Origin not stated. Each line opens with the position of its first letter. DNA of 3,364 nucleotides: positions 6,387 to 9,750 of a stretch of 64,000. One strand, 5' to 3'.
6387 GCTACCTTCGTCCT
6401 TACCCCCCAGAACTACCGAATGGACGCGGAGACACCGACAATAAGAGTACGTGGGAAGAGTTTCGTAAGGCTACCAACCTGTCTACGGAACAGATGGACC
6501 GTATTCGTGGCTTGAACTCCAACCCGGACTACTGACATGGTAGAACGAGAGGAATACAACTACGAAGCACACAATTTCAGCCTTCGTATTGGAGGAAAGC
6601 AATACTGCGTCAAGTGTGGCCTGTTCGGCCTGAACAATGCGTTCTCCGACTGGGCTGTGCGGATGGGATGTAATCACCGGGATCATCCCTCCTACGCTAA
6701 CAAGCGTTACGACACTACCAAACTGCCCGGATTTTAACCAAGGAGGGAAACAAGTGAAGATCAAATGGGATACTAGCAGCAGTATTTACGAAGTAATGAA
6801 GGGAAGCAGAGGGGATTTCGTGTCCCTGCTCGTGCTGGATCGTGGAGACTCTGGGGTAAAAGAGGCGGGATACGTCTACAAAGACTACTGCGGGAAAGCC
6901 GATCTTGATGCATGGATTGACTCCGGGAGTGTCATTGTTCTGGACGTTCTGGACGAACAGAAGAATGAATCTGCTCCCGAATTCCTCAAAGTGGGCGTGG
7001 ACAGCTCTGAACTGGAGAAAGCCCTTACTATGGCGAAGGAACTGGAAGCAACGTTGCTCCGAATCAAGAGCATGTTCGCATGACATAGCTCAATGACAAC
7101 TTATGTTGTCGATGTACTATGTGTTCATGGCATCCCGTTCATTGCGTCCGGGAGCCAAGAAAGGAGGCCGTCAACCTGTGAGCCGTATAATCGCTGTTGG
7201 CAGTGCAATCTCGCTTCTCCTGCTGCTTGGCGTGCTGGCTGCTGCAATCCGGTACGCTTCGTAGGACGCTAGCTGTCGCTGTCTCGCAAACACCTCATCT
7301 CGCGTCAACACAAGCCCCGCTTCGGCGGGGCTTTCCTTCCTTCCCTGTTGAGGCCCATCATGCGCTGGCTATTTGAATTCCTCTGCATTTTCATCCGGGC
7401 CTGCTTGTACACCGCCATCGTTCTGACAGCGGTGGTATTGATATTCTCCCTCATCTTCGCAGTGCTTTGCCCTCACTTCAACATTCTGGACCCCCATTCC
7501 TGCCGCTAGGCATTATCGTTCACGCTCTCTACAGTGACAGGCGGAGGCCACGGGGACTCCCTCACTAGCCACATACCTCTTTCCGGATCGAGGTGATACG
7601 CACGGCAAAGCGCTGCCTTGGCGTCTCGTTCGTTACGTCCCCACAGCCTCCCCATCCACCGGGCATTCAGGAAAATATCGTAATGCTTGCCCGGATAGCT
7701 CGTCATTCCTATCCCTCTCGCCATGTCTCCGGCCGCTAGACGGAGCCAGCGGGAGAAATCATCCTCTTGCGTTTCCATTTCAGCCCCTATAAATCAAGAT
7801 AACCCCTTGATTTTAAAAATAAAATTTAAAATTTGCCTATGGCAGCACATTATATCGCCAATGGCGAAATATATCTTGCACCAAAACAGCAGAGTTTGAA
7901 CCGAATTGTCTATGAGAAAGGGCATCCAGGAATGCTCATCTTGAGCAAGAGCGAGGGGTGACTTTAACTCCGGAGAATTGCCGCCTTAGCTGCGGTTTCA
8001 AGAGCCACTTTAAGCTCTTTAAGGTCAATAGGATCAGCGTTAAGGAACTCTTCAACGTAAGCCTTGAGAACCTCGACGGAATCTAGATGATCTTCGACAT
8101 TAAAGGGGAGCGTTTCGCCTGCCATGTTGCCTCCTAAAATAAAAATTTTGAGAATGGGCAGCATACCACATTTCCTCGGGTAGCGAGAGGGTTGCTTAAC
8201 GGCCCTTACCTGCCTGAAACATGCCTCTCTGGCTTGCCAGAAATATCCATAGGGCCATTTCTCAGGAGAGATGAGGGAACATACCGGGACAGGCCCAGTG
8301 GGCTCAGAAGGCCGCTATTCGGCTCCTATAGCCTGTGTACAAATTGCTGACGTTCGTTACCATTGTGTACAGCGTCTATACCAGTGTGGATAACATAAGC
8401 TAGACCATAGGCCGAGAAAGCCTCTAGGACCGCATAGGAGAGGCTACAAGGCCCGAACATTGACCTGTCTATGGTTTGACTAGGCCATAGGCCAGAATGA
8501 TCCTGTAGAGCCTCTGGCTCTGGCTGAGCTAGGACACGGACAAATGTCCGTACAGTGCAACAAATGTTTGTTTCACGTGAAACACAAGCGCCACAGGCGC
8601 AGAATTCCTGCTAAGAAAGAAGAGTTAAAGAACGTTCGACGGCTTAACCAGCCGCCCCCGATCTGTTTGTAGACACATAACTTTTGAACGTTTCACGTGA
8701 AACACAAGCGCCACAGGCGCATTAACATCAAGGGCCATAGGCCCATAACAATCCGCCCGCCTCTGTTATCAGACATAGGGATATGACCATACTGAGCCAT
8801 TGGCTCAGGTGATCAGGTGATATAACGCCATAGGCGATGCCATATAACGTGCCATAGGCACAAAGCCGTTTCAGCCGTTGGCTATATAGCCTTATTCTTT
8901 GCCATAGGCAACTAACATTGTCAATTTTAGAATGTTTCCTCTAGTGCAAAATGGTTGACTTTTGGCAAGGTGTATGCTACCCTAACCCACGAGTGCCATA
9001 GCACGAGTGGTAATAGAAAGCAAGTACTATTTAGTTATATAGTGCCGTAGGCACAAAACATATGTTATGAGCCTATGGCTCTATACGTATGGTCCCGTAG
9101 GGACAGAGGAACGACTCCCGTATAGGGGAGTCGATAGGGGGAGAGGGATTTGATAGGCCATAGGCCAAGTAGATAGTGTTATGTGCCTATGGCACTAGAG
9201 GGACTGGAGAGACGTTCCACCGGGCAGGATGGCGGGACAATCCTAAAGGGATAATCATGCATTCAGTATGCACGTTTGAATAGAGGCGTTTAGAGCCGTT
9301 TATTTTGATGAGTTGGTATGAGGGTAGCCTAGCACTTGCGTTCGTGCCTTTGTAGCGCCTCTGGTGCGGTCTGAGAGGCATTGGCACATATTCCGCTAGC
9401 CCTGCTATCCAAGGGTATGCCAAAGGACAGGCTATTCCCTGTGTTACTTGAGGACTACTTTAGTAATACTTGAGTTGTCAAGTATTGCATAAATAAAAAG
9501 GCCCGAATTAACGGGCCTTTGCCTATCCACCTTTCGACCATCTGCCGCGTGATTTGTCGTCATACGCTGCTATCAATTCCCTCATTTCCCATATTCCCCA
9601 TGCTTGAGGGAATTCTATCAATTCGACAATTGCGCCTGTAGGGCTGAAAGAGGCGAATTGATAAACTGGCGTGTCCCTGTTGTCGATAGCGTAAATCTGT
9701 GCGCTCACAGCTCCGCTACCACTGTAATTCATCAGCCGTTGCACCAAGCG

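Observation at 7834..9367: Quasi-periodic array of about 25 GC-stem / 3-nt-loop mini-hairpins (core GCC-ATA-GGC) in a 1.5-kb ORF-poor tract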

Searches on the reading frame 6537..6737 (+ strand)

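Call 81: search_protein_families(library=phrogs, proteins=[window:6537-6737:+], max_evalue=0.01)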
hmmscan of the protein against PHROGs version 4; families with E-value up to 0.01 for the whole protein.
window:6537-6737:+ (66 aa): 1 family
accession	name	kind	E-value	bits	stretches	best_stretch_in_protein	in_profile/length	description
phrog_7020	-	unknown function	9.7e-22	77.6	1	3-63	7-68/71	-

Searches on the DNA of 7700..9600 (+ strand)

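Call 4: search_dna_similar(query=window:7700-9600:+, collection=phages, mode=near)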
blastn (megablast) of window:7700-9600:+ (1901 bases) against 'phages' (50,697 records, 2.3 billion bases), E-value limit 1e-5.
No match.

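Call 5: search_dna_similar(query=window:7700-9600:+, collection=plasmids, mode=near)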
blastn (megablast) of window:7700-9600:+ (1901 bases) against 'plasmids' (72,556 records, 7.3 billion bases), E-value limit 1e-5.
No match.

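Call 53: search_rna_families(source=window, start=7700, end=9600, threshold=evalue, max_evalue=10)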
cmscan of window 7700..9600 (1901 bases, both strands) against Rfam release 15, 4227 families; matches with E-value up to 10: 4.
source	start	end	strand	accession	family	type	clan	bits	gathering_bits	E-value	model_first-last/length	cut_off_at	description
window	9441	9481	+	RF00526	snoMe28S-U3344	Gene; snRNA; snoRNA; CD-box;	-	18.9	50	5.8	1-83/83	no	Small nucleolar RNA Me28S-U3344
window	9481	9521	+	RF02438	SpF51_sRNA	Gene; sRNA;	-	18.4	50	3.4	1-45/45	no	Streptococcus sRNA SpF51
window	9497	9520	+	RF01770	rimP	Cis-reg; leader;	-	18.4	47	7.1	34-57/102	no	Gammaprotebacteria rimP leader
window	8463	8556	-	RF00629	P24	Gene;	-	10.5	100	7.3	78-192/255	no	Pseudomonas sRNA P24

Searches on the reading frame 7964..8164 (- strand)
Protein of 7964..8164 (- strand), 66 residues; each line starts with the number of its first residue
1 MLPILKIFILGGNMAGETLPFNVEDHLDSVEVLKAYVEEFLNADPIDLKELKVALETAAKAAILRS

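Call 13: search_protein_families(library=pfam, proteins=[window:7964-8164:-], max_evalue=0.01)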
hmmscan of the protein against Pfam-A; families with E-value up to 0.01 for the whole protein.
window:7964-8164:- (66 aa): 0 families

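Call 81: search_protein_families(library=phrogs, proteins=[window:7964-8164:-], max_evalue=0.01)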
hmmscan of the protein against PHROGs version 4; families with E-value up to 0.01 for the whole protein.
window:7964-8164:- (66 aa): 0 families
